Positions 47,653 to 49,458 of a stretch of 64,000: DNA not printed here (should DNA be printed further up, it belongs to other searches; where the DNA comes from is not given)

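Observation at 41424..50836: A six-gene operon combines an MttB-family methyltransferase and a DMGDH-like enzyme with three PLP/aldehyde enzymes and DUF4392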

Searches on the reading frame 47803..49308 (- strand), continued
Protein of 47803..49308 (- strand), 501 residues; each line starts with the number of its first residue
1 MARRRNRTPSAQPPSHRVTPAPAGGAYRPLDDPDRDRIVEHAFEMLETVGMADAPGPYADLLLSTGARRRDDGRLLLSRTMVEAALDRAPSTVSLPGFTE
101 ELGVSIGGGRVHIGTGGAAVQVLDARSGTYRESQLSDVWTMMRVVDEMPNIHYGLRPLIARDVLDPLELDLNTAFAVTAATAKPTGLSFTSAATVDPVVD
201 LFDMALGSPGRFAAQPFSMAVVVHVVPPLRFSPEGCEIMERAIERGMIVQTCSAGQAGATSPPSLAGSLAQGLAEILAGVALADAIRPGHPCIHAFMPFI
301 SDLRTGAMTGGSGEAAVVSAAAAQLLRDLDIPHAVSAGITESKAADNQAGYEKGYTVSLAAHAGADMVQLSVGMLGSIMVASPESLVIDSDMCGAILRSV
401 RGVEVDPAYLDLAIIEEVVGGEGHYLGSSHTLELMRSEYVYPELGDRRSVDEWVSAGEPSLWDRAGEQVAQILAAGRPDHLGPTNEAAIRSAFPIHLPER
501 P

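Call 32: search_protein_families(library=ncbifam, proteins=[L001:8749-9999:+, L001:14012-14896:+, L001:6393-7322:-], max_evalue=0.00001)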
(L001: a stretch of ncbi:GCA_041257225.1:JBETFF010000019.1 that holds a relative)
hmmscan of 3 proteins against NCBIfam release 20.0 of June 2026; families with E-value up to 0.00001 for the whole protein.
L001:8749-9999:+ (416 aa): 13 families
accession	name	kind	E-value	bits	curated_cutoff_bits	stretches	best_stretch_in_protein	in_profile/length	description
TIGR01976.1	am_tr_V_VC1184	hypoth_equivalog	1.7e-45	156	352.35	1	26-409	18-400/401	cysteine desulfurase-like protein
TIGR01979.1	sufS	subfamily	1.8e-28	99.5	475.1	1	64-412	58-397/403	SufS family cysteine desulfurase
NF041166.1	f2_encap_cargo1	exception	1.1e-17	64.4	800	2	323-413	537-623/623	family 2A encapsulin nanocompartment cargo protein cysteine desulfurase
TIGR01977.1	am_tr_V_EF2568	hypoth_equivalog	2.7e-17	62.8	377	1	41-241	15-214/376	cysteine desulfurase family protein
TIGR03392.1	FeS_syn_CsdA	equivalog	4.3e-17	62.4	493.6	1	153-411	147-390/398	cysteine desulfurase CsdA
NF006791.0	PRK09295.1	equivalog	9.3e-17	61.2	661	1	79-413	78-401/406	cysteine desulfurase SufS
NF008126.0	PRK10874.1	equivalog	1.5e-16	60.5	607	1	111-412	109-394/401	cysteine desulfurase CsdA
TIGR03402.1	FeS_nifS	equivalog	6e-16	58.2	530.75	1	64-240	38-211/379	cysteine desulfurase NifS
NF002806.0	PRK02948.1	subfamily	7.1e-09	35.1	304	1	68-241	43-214/381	IscS subfamily cysteine desulfurase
TIGR03235.1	DNA_S_dndA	equivalog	1.9e-08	34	480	1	69-242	43-215/353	cysteine desulfurase DndA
TIGR03403.1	nifS_epsilon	equivalog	1.8e-07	30.3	587.7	1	107-243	86-218/382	NifS family cysteine desulfurase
TIGR02006.1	IscS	equivalog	2.5e-07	30.1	643.2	1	68-241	47-218/402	IscS subfamily cysteine desulfurase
NF010611.0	PRK14012.1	equivalog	8.3e-07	28.3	548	1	68-242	51-223/406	IscS subfamily cysteine desulfurase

L001:14012-14896:+ (294 aa): 12 families
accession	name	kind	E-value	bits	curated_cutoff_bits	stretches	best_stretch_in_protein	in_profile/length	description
TIGR01692.1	HIBADH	equivalog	5.4e-84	281.9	291.6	1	6-289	2-288/288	3-hydroxyisobutyrate dehydrogenase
TIGR01505.1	tartro_sem_red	equivalog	1e-49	169.4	340.75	1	3-287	2-282/291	2-hydroxy-3-oxopropionate reductase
NF043037.1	ThreonDh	equivalog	1.3e-46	159.4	350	1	2-287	4-286/297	L-threonate dehydrogenase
NF008592.0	PRK11559.1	equivalog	3.8e-45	154.4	397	1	1-285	3-283/296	2-hydroxy-3-oxopropionate reductase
NF012005.0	PRK15461.1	equivalog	4.4e-38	131.2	348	1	3-289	4-287/298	sulfolactaldehyde 3-reductase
NF011633.0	PRK15059.1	equivalog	5.6e-32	111.1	451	1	1-288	1-283/292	2-hydroxy-3-oxopropionate reductase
NF007161.0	PRK09599.1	subfamily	1.3e-22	80.4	271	1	1-190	1-196/302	NADP-dependent phosphogluconate dehydrogenase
TIGR00872.1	gnd_rel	equivalog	3.5e-15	56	297.2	1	1-194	1-198/299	phosphogluconate dehydrogenase (NAD(+)-dependent, decarboxylating)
NF006765.0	PRK09287.1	equivalog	7.1e-13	48.2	413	1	3-174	6-190/476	NADP-dependent phosphogluconate dehydrogenase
TIGR00873.1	gnd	equivalog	5.5e-10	38.6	426.7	1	4-173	3-185/467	decarboxylating NADP(+)-dependent phosphogluconate dehydrogenase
NF005694.0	PRK07502.1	equivalog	9.7e-07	28.3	409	1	2-120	8-129/310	prephenate/arogenate dehydrogenase family protein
NF004017.0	PRK05479.1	equivalog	8.2e-06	24.8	336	0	2-88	19-105/337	ketol-acid reductoisomerase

L001:6393-7322:- (309 aa): 45 families (the best 25 are shown)
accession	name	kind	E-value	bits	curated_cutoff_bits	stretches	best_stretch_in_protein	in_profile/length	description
NF040786.1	LysR_Sec_metab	equivalog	1.4e-28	99.8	250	1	14-270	3-264/298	selenium metabolism-associated LysR family transcriptional regulator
NF011950.0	PRK15421.1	equivalog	1.6e-28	100.3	382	1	12-284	2-269/317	HTH-type transcriptional regulator MetR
NF047711.1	PutUtilRegPtrR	equivalog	1.9e-24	86.3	400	1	13-271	2-254/283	putrescine utilization regulator PtrR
NF008722.0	PRK11716.1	equivalog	2.9e-23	82.3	246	1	13-265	2-255/293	HTH-type transcriptional activator IlvY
NF045990.1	TransRegCbbRRhodb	equivalog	1.2e-22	80.3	450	1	15-303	9-299/304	LysR family regulator CbbR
NF053705.1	TransRegGltCGpos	equivalog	5e-20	71.9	350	1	26-264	15-254/300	glutamate biosynthesis transcriptional regulator GltC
TIGR03339.1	phn_lysR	subfamily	6.8e-20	71.5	341.1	1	17-266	2-245/279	aminoethylphosphonate catabolism associated LysR family transcriptional regulator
NF008352.0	PRK11139.1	subfamily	1.3e-19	70.4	288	1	14-266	5-254/305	transcriptional regulator GcvA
NF045775.1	acetoin_reg_AlsR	exception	1.2e-18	67.7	430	1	22-252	11-243/290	acetoin biosynthesis transcriptional regulator AlsR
NF040889.1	trans_reg_YeiE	equivalog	3.4e-18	65.9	480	1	17-270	8-256/288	DNA-binding transcriptional regulator YeiE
NF008416.0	PRK11242.1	equivalog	8.9e-18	64.6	277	1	16-251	5-241/300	transcriptional regulator CynR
NF052633.1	LysR_TF_PsrA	exception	1.3e-17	63.7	540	1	12-251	5-244/297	L-proline-binding transcription factor PsrA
NF007385.0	PRK09906.1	equivalog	1.6e-17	63.6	356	1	16-252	5-242/296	DNA-binding transcriptional regulator HcaR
NF008239.0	PRK11013.1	equivalog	4.2e-17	62.1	288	1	13-253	5-245/309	LysR family transcriptional regulator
NF007491.0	PRK10086.1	equivalog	6.3e-17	61.4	316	1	16-182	21-182/313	DNA-binding transcriptional regulator DsdC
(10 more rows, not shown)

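Call 33: search_solved_structures(query=L001:8749-9999:+, max_evalue=1e-10)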
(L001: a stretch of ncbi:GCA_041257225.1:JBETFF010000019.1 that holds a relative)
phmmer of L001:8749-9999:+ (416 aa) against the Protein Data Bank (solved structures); distinct sequences matched with E-value up to 1e-10: 18.
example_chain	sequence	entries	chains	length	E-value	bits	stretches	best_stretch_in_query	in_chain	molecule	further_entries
9ddd_A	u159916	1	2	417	2.1e-17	66.4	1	68-412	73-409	Probable cysteine desulfurase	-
8odq_B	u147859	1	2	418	2.1e-17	66.4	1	68-412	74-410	Cysteine desulfurase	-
9x4u_A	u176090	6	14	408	3.9e-16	62.2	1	26-410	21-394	Aminotransferase-like protein FGM3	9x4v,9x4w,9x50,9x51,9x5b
7mkv_A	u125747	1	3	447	7.3e-16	61.3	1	23-240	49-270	Cysteine desulfurase-like protein ustD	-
6wci_A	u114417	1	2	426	2.3e-15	59.7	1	110-412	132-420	Cysteine desulfurase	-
8kg1_A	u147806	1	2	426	2.9e-14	56.1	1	26-414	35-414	cysteine desulfurase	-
7e6a_A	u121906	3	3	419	6.3e-14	55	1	108-410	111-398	Cysteine desulfurase SufS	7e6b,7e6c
5j8q_A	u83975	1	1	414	7.2e-14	54.8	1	108-410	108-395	Cysteine desulfurase SufS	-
5xt5_A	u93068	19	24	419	7.5e-14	54.7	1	108-410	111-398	Cysteine desulfurase SufS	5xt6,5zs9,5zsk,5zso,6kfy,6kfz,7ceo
7tlq_A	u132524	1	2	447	4.1e-13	52.3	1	110-412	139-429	Cysteine desulfurase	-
7e6d_A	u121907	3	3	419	4.7e-13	52.1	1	108-410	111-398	Cysteine desulfurase SufS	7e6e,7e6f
7tlm_A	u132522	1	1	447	6.5e-13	51.6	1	110-412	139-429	Cysteine desulfurase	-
7tlr_A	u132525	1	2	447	6.6e-13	51.6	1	110-412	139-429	Cysteine desulfurase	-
7ceq_A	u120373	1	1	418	1.1e-12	50.9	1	116-410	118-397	Cysteine desulfurase SufS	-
7cer_A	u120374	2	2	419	1.1e-12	50.9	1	116-410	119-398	Cysteine desulfurase SufS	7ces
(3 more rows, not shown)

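Call 36: search_protein_families(library=pfam, proteins=[L038:9-935:+, L038:941-1585:+, L038:1621-2295:-, L038:2307-3032:+, L038:3043-3687:-, L038:3654-5333:-, L038:5334-6452:-, L038:6385-7533:-, L038:7740-9908:-], max_evalue=0.001)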
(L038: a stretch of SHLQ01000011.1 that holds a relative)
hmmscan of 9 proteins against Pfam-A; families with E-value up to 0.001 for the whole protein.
L038:9-935:+ (308 aa): 1 family
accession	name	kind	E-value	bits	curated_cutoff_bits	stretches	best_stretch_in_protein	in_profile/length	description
PF01208.23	URO-D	-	7e-26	91.5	23.9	1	48-301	99-346/346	Uroporphyrinogen decarboxylase (URO-D)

L038:941-1585:+ (214 aa): 2 families
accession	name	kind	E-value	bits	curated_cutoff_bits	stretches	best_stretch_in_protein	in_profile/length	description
PF02310.24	B12-binding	-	2.1e-28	99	32.1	1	93-203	2-118/121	B12 binding domain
PF02607.22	B12-binding_2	-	7.9e-20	71.3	23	1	7-78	2-72/74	B12 binding domain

L038:1621-2295:- (224 aa): 2 families
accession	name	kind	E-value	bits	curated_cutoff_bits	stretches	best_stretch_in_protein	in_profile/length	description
PF09360.15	zf-CDGSH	-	2.3e-38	130.7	29.5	2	174-218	1-48/48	Iron-binding zinc finger CDGSH type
PF06902.16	Fer4_19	-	4.5e-11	43.1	24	1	97-154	1-61/64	Divergent 4Fe-4S mono-cluster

L038:2307-3032:+ (241 aa): 1 family
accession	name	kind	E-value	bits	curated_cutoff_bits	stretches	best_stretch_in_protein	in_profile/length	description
PF11716.13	MDMPI_N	-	8.7e-10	39.9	24.2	1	28-118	2-102/140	Mycothiol maleylpyruvate isomerase N-terminal domain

L038:3043-3687:- (214 aa): 1 family
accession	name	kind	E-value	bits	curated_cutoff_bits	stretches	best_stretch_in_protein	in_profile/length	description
PF12525.13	DUF3726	-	8.7e-14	51.6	22.1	1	13-77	1-65/73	Protein of unknown function (DUF3726)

L038:3654-5333:- (559 aa): 0 families

L038:5334-6452:- (372 aa): 1 family
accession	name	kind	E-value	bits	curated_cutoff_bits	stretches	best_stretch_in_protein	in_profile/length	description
PF01244.27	Peptidase_M19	-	1.9e-70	238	26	1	59-363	36-318/319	Membrane dipeptidase (Peptidase family M19)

L038:6385-7533:- (382 aa): 1 family
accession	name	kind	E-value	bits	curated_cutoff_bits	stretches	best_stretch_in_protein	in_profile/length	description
PF00155.27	Aminotran_1_2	-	7.6e-30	104.7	19.7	1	88-375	73-361/361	Aminotransferase class I and II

L038:7740-9908:- (722 aa): 5 families
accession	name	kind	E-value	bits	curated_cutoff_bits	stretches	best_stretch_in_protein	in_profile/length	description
PF00122.25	E1-E2_ATPase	-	1.8e-49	168.1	28.1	1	222-389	11-180/181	E1-E2 ATPase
PF00702.32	Hydrolase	-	9.4e-32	111.4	26.4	1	406-618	1-191/191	haloacid dehalogenase-like hydrolase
PF00403.32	HMA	-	2.3e-13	50.7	24.8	1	11-69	2-61/62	Heavy-metal-associated domain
PF08282.18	Hydrolase_3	-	3.2e-10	40.6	20.9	1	590-650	195-255/255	haloacid dehalogenase-like hydrolase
PF12710.13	HAD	-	0.00014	22.8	27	1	540-614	89-188/189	haloacid dehalogenase-like hydrolase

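Call 37: find_encoding_contigs(protein=P0116, flank=10000, max_places=1)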
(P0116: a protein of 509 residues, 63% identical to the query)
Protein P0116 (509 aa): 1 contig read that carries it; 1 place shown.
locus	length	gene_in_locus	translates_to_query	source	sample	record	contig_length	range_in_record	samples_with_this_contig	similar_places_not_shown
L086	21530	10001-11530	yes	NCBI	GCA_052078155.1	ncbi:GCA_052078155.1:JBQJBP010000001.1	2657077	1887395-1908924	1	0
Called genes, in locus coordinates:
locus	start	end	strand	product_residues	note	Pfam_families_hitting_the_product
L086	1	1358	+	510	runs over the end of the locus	PF13440:Polysacc_synt_3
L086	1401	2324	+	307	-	PF04321:RmlD_sub_bind, PF01073:3Beta_HSD (weak), PF01370:Epimerase, PF02719:Polysacc_synt_2 (faint), PF07993:NAD_binding_4 (faint), PF13460:NAD_binding_10 (weak), PF16363:GDP_Man_Dehyd (weak)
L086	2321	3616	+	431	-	PF04413:Glycos_transf_N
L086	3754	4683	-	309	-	PF04204:HTS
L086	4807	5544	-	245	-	-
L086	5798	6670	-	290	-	PF00857:Isochorismatase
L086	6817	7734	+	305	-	PF12852:Cupin_6, PF02311:AraC_binding (weak), PF00165:HTH_AraC (weak), PF12833:HTH_18, PF00165:HTH_AraC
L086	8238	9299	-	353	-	PF01207:Dus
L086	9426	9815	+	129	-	PF12893:Lumazine_bd_2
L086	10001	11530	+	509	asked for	PF06253:MTTB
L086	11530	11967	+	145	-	PF10604:Polyketide_cyc2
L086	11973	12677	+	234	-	PF17645:Amdase, PF01177:Asp_Glu_race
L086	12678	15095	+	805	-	PF01266:DAO, PF13738:Pyr_redox_3 (faint), PF16350:FAO_M, PF01571:GCV_T, PF08669:GCV_T_C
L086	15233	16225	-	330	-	-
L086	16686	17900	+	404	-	PF07690:MFS_1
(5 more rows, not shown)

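Call 38: find_encoding_contigs(protein=P0096, flank=10000, max_places=1)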
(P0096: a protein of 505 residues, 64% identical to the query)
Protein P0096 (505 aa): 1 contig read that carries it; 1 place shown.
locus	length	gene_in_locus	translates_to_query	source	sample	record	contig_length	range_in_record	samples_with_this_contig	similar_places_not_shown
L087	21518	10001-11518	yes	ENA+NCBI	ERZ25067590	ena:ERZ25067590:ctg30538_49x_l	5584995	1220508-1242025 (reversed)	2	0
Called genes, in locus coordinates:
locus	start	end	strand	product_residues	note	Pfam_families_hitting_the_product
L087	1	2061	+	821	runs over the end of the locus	PF18465:Rieske_3, PF00384:Molybdopterin, PF01568:Molydop_binding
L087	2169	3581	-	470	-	PF03972:MmgE_PrpD_N, PF19305:MmgE_PrpD_C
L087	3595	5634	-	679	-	PF00724:Oxidored_FMN, PF07992:Pyr_redox_2 (weak), PF00070:Pyr_redox (faint), PF03486:HI0933_like (faint), PF13450:NAD_binding_8 (weak)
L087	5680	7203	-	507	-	PF06253:MTTB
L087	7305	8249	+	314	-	PF00126:HTH_1, PF03466:LysR_substrate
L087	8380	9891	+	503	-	PF07364:DUF1485, PF07171:MlrC_C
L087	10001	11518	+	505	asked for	PF06253:MTTB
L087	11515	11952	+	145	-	PF10604:Polyketide_cyc2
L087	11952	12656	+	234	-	PF17645:Amdase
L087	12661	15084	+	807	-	PF01266:DAO, PF13738:Pyr_redox_3 (faint), PF16350:FAO_M, PF01571:GCV_T, PF08669:GCV_T_C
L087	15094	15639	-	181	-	PF03466:LysR_substrate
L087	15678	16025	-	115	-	PF00126:HTH_1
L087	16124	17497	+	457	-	PF00202:Aminotran_3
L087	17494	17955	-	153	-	PF19696:DUF6196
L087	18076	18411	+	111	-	PF25213:HVO_A0261_N (weak), PF01638:HxlR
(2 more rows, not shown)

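Call 49: find_homologous_proteins(query=L038:941-1585:+)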
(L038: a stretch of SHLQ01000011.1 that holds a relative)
Query L038:941-1585:+ (214 aa): 7999 proteins with E <= 0.001 among 8000 candidates; the best 120 are listed.
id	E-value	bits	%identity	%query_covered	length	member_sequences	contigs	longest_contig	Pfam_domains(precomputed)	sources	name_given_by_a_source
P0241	4.3e-132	456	100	100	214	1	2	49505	PF02607.23,PF02310.25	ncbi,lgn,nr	ncbi:MAG: corrinoid protein [Acidimicrobiales bacterium]|nr:corrinoid protein [Acidimicrobiales bact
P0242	2.1e-114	398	86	100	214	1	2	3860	PF02607.23,PF02310.25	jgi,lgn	-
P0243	1.5e-112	392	84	99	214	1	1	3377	PF02607.23,PF02310.25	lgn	-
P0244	2.8e-102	359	76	99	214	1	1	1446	PF02607.23,PF02310.25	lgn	-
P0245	3.8e-99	348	73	99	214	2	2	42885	PF02607.23,PF02310.25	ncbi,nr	ncbi:MAG: cobalamin-binding protein [Actinomycetia bacterium]|nr:cobalamin-binding protein [Actinomy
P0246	3.4e-97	342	72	99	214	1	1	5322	PF02607.23,PF02310.25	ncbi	-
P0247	1.6e-96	340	73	99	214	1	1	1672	PF02607.23,PF02310.25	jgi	-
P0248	5.4e-94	332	72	99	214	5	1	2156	PF02607.23,PF02310.25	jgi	jgi:methanogenic corrinoid protein MtbC1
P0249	2.5e-93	330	73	98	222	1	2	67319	PF02607.23,PF02310.25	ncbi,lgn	-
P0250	3.9e-93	329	74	98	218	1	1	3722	PF02607.23,PF02310.25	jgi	-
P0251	6.0e-93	328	73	98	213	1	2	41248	PF02607.23,PF02310.25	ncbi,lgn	-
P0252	1.6e-92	327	72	99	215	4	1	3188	PF02607.23,PF02310.25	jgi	-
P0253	2.4e-92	326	69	98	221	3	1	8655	PF02607.23,PF02310.25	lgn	-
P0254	4.6e-92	325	73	98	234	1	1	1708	PF02607.23,PF02310.25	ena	-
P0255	1.0e-91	324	73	97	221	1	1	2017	PF02607.23,PF02310.25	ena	-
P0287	5.9e-83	296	64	98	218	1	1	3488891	PF02607.23,PF02310.25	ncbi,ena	-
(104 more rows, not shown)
